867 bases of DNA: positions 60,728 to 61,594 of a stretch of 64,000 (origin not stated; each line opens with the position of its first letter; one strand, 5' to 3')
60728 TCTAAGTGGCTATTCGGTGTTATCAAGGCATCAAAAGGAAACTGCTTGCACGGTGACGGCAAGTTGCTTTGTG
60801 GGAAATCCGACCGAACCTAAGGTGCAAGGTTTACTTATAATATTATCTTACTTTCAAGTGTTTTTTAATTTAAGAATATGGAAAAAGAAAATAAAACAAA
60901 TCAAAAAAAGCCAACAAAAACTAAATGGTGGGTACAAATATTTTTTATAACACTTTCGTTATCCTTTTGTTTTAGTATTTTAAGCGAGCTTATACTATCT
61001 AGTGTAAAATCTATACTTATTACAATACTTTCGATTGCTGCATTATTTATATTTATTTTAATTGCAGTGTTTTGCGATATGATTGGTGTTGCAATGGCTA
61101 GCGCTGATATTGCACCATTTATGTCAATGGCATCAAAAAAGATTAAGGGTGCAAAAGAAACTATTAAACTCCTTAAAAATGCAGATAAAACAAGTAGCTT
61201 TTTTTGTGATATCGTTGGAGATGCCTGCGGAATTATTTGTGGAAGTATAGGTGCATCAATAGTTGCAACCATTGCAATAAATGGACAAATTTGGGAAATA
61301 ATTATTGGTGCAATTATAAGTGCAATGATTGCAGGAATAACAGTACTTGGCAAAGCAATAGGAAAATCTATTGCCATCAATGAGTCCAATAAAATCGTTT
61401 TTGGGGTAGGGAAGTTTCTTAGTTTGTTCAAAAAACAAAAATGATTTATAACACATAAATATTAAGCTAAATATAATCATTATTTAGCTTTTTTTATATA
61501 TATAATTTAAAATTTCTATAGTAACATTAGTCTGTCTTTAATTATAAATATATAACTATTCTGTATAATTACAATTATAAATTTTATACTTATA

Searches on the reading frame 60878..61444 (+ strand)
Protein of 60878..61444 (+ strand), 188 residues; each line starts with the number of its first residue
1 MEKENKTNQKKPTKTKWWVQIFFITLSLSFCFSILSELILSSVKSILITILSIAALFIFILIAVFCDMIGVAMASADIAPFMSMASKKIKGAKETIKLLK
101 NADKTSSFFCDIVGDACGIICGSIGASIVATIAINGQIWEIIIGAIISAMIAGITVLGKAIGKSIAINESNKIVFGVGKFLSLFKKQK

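Call 4: search_protein_families(library=pfam, proteins=[window:60878-61444:+], max_evalue=0.01)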
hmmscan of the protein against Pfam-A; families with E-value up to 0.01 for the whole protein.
window:60878-61444:+ (188 aa): 2 families
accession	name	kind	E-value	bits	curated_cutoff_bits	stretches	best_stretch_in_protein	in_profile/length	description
PF01595.25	CNNM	-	6.3e-06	26.4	28.4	1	56-184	3-127/181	Cyclin M transmembrane N-terminal domain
PF17434.7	DUF5413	-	0.0029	18.4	31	1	16-72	39-95/133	Family of unknown function (DUF5413)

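Call 9: find_related_loci(query=window:60878-61444:+, collection=genome_contigs, flank=8000)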
Query window:60878-61444:+ (188 aa) in genome_contigs; peptide patterns used: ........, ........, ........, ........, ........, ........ (x = any residue, [..] = any of these).
371 stretches matched a pattern; 3 encode a relative of the query (tblastn E <= 1e-3); 3 distinct loci.
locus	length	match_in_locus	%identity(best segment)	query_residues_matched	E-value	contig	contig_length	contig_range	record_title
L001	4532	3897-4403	80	16-184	7e-87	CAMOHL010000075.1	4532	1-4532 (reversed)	MAG: uncultured Clostridia bacterium isolate SRR873603_bin.138_metaWRAP_v1.3_MAG genome assembly, contig: NODE_64245_len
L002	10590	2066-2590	73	14-188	2e-69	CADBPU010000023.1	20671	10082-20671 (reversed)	MAG: uncultured Clostridiales bacterium isolate RUG14195 genome assembly, contig: RUG14195_asm_23, whole genome shotgun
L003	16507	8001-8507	63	20-188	7e-62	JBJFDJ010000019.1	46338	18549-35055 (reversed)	MAG: Christensenellales bacterium isolate PUUB49_bin.013 NODE_205_length_46338_cov_13.494912, whole genome shotgun seque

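Call 21: find_encoding_contigs(protein=window:60878-61444:+, flank=10000, max_places=6)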
Protein window:60878-61444:+ (188 aa): 4 contigs read that carry it; 4 places shown.
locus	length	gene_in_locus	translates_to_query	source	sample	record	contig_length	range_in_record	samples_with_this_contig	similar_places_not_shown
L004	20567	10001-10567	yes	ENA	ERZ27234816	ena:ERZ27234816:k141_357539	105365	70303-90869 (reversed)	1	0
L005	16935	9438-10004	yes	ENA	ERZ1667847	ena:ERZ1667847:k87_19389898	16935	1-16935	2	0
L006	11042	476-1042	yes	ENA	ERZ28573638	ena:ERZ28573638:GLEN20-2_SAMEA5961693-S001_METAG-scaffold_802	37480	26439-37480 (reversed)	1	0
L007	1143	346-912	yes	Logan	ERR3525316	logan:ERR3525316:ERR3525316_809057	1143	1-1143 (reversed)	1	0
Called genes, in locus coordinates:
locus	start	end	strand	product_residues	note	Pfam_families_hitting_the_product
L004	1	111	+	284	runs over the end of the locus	PF01261:AP_endonuc_2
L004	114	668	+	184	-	PF08207:EFP_N, PF01132:EFP, PF09285:Elong-fact-P_C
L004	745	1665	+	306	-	PF19568:Spore_III_AA, PF00437:T2SSE (weak)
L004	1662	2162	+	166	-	PF09548:Spore_III_AB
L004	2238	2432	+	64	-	PF06686:SpoIIIAC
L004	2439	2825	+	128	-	PF06686:SpoIIIAC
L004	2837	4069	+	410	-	PF09546:Spore_III_AE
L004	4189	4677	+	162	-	PF09581:Spore_III_AF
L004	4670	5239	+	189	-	-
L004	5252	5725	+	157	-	PF12685:SpoIIIAH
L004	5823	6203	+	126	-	PF03780:Asp23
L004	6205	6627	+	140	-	PF01029:NusB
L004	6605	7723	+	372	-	PF13742:tRNA_anti_2, PF01336:tRNA_anti-codon, PF02601:Exonuc_VII_L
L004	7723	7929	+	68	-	PF02609:Exonuc_VII_S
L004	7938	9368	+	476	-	PF00587:tRNA-synt_2b, PF03129:HGTP_anticodon, PF09180:ProRS-C_1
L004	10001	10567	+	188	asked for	PF01595:CNNM (weak)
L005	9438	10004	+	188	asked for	PF01595:CNNM (weak)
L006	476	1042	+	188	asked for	PF01595:CNNM (weak)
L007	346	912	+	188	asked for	PF01595:CNNM (weak)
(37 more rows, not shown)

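Call 22: find_homologous_proteins(query=window:60878-61441:+)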
Query window:60878-61441:+ (188 aa): 146 proteins with E <= 0.001 among 703 candidates; the best 120 are listed.
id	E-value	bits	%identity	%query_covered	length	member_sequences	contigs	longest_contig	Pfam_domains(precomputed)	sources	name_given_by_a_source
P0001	8.8e-109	379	100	100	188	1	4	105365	PF01595.26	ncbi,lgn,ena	-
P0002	9.3e-86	304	81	92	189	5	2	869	PF01595.26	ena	-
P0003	5.2e-78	279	70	100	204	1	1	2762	-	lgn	-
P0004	1.1e-77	278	72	100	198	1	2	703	PF01595.26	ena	-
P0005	5.1e-76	272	73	93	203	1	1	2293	PF01595.26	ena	-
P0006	5.4e-76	272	71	99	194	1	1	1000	-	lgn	-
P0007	1.5e-75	271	70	96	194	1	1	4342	-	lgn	-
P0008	6.1e-75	269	73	88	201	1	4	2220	PF01595.26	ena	-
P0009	1.0e-74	268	68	96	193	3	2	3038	-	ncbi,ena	-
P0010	1.3e-74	268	72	93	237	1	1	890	PF01595.26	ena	-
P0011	1.4e-74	268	70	97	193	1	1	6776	PF01595.26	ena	-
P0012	1.4e-74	268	70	97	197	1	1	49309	PF01595.26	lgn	-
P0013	2.2e-73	264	70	97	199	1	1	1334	-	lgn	-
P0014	3.7e-73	263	70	100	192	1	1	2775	PF01595.26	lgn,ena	-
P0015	5.0e-73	263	68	100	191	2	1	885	PF01595.26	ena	-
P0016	7.7e-73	262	73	93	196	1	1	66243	PF01595.26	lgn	-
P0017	6.7e-72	259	69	100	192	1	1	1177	PF01595.26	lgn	-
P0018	1.1e-71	258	69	99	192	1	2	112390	PF01595.26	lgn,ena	-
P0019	3.5e-71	257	67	99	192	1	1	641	PF01595.26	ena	-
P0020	4.7e-71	256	69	100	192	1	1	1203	PF01595.26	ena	-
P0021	7.6e-71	256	68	97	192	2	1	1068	PF01595.26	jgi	-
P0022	1.4e-70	255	68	100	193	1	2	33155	PF01595.26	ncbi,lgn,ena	-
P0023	6.9e-70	252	67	98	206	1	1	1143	PF01595.26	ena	-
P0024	9.6e-70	252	66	100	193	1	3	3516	PF01595.26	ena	-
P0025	1.9e-69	251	69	93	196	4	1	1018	PF01595.26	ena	-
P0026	3.5e-69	250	64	99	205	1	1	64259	PF01595.26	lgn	-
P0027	4.3e-69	250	68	95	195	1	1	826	PF01595.26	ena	-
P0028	4.4e-69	250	64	100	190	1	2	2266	PF01595.26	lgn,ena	-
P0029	1.1e-68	249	65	100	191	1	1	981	PF01595.26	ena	-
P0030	1.4e-68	248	66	99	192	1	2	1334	PF01595.26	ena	-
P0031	2.2e-68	248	67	99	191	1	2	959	PF01595.26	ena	-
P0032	2.9e-67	244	62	100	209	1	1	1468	PF01595.26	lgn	-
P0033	2.3e-66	241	58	99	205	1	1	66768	PF01595.26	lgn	-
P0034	2.0e-65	238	65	100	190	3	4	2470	PF01595.26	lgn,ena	-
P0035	2.0e-65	238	60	99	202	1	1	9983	PF01595.26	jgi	jgi:hypothetical protein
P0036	4.5e-65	237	73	86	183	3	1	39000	PF01595.26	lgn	-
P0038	1.7e-63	232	63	91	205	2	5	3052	PF01595.26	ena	-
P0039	2.9e-62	228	62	90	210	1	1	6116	PF01595.26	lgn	-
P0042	2.0e-59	218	62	90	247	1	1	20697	PF01595.26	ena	-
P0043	6.4e-59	217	61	90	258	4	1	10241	PF01595.26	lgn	-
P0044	7.7e-57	210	51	99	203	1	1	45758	-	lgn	-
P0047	2.3e-43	166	71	64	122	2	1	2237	PF01595.26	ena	-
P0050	8.3e-42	161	51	91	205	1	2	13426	PF01595.26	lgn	-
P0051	1.0e-41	161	45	97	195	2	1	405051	PF01595.26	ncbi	-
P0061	3.5e-40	156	69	62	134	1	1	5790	PF01595.26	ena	-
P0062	7.0e-40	155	50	96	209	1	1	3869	PF01595.26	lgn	-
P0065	1.7e-39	153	48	92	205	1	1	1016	PF01595.26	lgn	-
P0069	8.3e-37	145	46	96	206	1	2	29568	PF01595.26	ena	-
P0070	1.7e-36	144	47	91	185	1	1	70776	PF01595.26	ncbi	-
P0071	1.9e-34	137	44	98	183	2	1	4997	PF01595.26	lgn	-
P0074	3.0e-32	130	44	92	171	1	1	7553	PF01595.26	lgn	-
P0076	8.9e-32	128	40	94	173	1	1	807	PF01595.26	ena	-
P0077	9.9e-32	128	45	92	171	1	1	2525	PF01595.26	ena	-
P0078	1.1e-31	128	43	92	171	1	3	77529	PF01595.26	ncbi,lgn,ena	-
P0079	1.1e-31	128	44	92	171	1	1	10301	PF01595.26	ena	-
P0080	1.3e-31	128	45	92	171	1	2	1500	PF01595.26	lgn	-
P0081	1.6e-31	128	44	92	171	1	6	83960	PF01595.26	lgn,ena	-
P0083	1.8e-31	127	45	92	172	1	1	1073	PF01595.26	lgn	-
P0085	2.2e-31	127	45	92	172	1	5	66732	PF01595.26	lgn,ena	-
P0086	2.3e-31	127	45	92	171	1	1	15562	PF01595.26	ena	-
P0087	2.5e-31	127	45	92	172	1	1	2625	PF01595.26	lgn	-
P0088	2.9e-31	127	40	97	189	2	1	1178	PF01595.26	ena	-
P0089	3.2e-31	127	45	92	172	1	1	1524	PF01595.26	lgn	-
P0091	3.5e-31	126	45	92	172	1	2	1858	PF01595.26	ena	-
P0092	3.8e-31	126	45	92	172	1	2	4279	PF01595.26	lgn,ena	-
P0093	3.8e-31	126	44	92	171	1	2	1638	PF01595.26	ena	-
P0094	4.0e-31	126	45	92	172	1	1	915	PF01595.26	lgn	-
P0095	4.2e-31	126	45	92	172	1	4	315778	PF01595.26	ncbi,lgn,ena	-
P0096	4.2e-31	126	43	92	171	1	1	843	PF01595.26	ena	-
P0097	4.5e-31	126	45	92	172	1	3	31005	PF01595.26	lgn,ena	-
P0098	5.0e-31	126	45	92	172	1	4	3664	PF01595.26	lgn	-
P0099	5.1e-31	126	45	92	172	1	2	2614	PF01595.26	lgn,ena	-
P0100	6.1e-31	126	44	92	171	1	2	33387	PF01595.26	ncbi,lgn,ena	-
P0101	7.0e-31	125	45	92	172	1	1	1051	PF01595.26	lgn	-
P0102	7.1e-31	125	47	62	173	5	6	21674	PF01595.26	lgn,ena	-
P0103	7.9e-31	125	42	92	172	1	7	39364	PF01595.26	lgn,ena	-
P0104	9.4e-31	125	44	92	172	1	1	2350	PF01595.26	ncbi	-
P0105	1.0e-30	125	44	92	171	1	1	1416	PF01595.26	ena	-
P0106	1.2e-30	125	41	94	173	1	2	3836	PF01595.26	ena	-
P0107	1.6e-30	124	43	94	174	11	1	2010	PF01595.26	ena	-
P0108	1.8e-30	124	43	92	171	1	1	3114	PF01595.26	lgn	-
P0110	3.5e-30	123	41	94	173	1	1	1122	PF01595.26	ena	-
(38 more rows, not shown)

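Call 24: find_encoding_contigs(protein=P0018, flank=7000, max_places=1)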
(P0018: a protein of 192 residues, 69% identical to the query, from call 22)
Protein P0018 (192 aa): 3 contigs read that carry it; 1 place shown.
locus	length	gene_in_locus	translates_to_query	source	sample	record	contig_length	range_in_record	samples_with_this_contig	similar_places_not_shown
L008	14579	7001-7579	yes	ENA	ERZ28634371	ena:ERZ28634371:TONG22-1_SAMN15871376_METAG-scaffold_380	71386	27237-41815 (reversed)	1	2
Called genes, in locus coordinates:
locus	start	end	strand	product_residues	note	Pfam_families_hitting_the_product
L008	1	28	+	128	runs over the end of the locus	PF06686:SpoIIIAC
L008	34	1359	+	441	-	PF09546:Spore_III_AE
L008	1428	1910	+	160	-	PF09581:Spore_III_AF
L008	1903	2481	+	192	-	-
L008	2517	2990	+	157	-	PF12685:SpoIIIAH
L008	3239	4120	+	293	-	PF13306:LRR_5 (weak)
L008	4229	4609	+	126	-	PF03780:Asp23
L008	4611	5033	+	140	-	PF01029:NusB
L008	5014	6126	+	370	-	PF13742:tRNA_anti_2, PF01336:tRNA_anti-codon, PF02601:Exonuc_VII_L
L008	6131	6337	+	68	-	PF02609:Exonuc_VII_S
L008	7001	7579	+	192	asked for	PF01595:CNNM (weak)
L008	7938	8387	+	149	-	PF01316:Arg_repressor, PF02863:Arg_repressor_C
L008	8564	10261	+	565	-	PF02463:SMC_N, PF13476:AAA_23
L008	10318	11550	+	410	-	PF13180:PDZ_2 (faint), PF05580:Peptidase_S55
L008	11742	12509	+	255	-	PF08769:Spo0A_C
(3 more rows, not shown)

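Call 25: find_encoding_contigs(protein=P0033, flank=7000, max_places=1)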
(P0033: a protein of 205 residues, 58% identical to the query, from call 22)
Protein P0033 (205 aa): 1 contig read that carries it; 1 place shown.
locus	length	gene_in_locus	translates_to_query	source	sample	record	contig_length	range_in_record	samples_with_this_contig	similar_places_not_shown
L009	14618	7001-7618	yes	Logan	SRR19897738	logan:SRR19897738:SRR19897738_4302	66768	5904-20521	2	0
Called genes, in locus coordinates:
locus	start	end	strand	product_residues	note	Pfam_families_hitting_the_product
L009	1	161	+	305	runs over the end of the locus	PF19568:Spore_III_AA, PF00437:T2SSE (weak), PF00004:AAA (weak), PF03266:NTPase_1 (faint)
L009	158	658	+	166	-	PF09548:Spore_III_AB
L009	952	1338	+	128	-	PF06686:SpoIIIAC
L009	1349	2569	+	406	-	PF09546:Spore_III_AE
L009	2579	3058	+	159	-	PF09581:Spore_III_AF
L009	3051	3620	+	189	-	-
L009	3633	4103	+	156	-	PF12685:SpoIIIAH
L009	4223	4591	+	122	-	PF03780:Asp23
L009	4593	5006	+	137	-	PF01029:NusB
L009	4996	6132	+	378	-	PF13742:tRNA_anti_2, PF01336:tRNA_anti-codon, PF02601:Exonuc_VII_L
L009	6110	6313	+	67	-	PF02609:Exonuc_VII_S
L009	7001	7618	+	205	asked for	PF01595:CNNM (weak)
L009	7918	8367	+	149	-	PF01316:Arg_repressor, PF02863:Arg_repressor_C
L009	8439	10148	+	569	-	PF02463:SMC_N, PF13476:AAA_23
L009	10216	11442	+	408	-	PF13180:PDZ_2 (weak), PF05580:Peptidase_S55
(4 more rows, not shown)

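Call 26: find_encoding_contigs(protein=P0044, flank=7000, max_places=1)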
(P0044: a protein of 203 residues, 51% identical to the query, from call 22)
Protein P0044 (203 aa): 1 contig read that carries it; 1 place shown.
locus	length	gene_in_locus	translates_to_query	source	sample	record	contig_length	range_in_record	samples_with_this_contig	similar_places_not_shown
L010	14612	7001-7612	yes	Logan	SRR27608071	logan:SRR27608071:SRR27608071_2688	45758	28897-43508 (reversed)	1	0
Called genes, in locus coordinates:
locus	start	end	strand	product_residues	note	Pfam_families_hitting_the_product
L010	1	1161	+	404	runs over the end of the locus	PF09546:Spore_III_AE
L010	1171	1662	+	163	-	PF09581:Spore_III_AF (weak)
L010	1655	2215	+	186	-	-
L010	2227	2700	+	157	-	PF12685:SpoIIIAH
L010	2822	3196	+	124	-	PF03780:Asp23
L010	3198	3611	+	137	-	PF01029:NusB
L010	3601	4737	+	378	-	PF13742:tRNA_anti_2, PF01336:tRNA_anti-codon, PF02601:Exonuc_VII_L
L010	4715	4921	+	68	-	PF02609:Exonuc_VII_S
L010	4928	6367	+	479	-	PF00587:tRNA-synt_2b, PF03129:HGTP_anticodon, PF09180:ProRS-C_1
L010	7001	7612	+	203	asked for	-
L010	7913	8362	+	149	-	PF01316:Arg_repressor, PF02863:Arg_repressor_C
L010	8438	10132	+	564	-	PF02463:SMC_N, PF13476:AAA_23, PF13304:AAA_21 (faint)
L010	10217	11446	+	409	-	PF05580:Peptidase_S55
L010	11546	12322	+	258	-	PF08769:Spo0A_C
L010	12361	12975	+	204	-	-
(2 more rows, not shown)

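Call 27: find_encoding_contigs(protein=P0051, flank=7000, max_places=1)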
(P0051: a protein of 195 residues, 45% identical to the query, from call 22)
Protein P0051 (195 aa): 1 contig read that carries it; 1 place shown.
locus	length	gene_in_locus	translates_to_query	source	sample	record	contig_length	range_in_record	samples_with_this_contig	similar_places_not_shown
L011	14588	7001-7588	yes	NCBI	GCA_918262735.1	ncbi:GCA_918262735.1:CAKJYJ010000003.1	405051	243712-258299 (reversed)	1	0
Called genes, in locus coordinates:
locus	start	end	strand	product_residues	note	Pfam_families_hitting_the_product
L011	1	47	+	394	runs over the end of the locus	PF09546:Spore_III_AE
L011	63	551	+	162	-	PF09581:Spore_III_AF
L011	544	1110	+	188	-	-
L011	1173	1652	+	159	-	PF12685:SpoIIIAH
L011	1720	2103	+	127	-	PF03780:Asp23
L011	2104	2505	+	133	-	PF01029:NusB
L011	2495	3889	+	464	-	PF13742:tRNA_anti_2, PF01336:tRNA_anti-codon, PF02601:Exonuc_VII_L, PF02609:Exonuc_VII_S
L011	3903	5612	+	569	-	PF00587:tRNA-synt_2b, PF04073:tRNA_edit, PF03129:HGTP_anticodon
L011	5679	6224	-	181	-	-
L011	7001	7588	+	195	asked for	PF01595:CNNM (weak)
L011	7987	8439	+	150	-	PF01316:Arg_repressor, PF02863:Arg_repressor_C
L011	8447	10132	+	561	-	PF02463:SMC_N, PF13175:AAA_15 (weak), PF13476:AAA_23, PF13555:AAA_29 (weak), PF13304:AAA_21 (faint)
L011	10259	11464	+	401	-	PF05580:Peptidase_S55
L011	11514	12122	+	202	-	-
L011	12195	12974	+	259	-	PF01048:PNP_UDP_1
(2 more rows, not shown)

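Call 29: find_encoding_contigs(protein=P0095, flank=7000, max_places=1)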
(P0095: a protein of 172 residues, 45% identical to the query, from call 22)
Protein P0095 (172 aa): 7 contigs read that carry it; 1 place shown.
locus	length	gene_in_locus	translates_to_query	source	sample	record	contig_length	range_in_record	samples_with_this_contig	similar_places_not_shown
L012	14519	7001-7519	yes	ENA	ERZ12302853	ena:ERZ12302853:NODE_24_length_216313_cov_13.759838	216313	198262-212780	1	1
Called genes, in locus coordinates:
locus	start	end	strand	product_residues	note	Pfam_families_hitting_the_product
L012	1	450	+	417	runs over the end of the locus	PF13393:tRNA-synt_His, PF00587:tRNA-synt_2b, PF03129:HGTP_anticodon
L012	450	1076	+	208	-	PF00730:HhH-GPD, PF00633:HHH (faint)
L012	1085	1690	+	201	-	-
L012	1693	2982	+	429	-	PF01336:tRNA_anti-codon, PF00152:tRNA-synt_2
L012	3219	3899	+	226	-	PF00899:ThiF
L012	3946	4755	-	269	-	PF13276:HTH_21 (weak), PF00665:rve, PF13683:rve_3, PF13333:rve_2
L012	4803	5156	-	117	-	-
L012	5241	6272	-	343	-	PF13439:Glyco_transf_4, PF13692:Glyco_trans_1_4, PF00534:Glycos_transf_1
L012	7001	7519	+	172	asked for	PF01595:CNNM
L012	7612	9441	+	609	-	PF00009:GTP_EFTU, PF01926:MMR_HSR1 (weak), PF22042:EF-G_D2, PF03144:GTP_EFTU_D2, PF14492:EFG_III (weak), PF00679:EFG_C, PF21018:BipA_C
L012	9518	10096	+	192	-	-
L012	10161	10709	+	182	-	-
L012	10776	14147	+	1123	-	PF01855:POR_N, PF17147:PFOR_II, PF01558:POR, PF10371:EKR, PF13183:Fer4_8 (weak), PF12838:Fer4_7, PF13484:Fer4_16, PF02775:TPP_enzyme_C, +5 more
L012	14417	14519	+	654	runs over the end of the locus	PF17191:RecG_wedge, PF00270:DEAD, PF04851:ResIII, PF22590:Cas3-like_C_2 (faint), PF00271:Helicase_C, PF19833:RecG_dom3_C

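Call 30: find_encoding_contigs(protein=P0070, flank=7000, max_places=1)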
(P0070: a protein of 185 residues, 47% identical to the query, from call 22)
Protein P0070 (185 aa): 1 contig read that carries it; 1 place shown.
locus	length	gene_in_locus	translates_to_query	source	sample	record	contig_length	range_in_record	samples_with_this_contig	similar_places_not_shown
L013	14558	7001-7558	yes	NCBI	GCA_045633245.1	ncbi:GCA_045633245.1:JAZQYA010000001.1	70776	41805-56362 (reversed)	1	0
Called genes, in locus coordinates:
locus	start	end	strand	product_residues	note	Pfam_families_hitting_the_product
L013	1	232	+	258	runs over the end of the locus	PF02674:Colicin_V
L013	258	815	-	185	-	-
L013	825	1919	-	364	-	PF01926:MMR_HSR1, PF02421:FeoB_N, PF06071:YchF-GTPase_C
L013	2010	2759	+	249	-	PF02673:BacA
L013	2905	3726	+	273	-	-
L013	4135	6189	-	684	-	-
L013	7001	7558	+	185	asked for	PF01595:CNNM (weak)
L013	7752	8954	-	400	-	PF00753:Lactamase_B (weak)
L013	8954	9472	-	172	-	-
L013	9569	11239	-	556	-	PF00749:tRNA-synt_1c, PF19269:Anticodon_2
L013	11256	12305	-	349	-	-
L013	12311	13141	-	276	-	-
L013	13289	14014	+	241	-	PF00106:adh_short, PF01073:3Beta_HSD (weak), PF01370:Epimerase, PF02719:Polysacc_synt_2 (weak), PF08659:KR, PF13561:adh_short_C2, PF16363:GDP_Man_Dehyd (weak)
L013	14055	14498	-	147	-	-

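Call 43: search_protein_families(library=ncbifam, proteins=[window:60878-61444:+], max_evalue=0.01)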
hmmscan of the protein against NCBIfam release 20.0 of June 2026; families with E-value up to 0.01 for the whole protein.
window:60878-61444:+ (188 aa): 0 families

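Call 65: search_solved_structures(query=window:60878-61441:+, max_evalue=1)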
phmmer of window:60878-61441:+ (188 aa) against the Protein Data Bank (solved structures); distinct sequences matched with E-value up to 1: 1.
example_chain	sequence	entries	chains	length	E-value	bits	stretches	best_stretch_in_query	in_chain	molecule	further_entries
9hd7_X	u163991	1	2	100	0.12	15.6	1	87-155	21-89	Photosystem II reaction center protein X (PsbX)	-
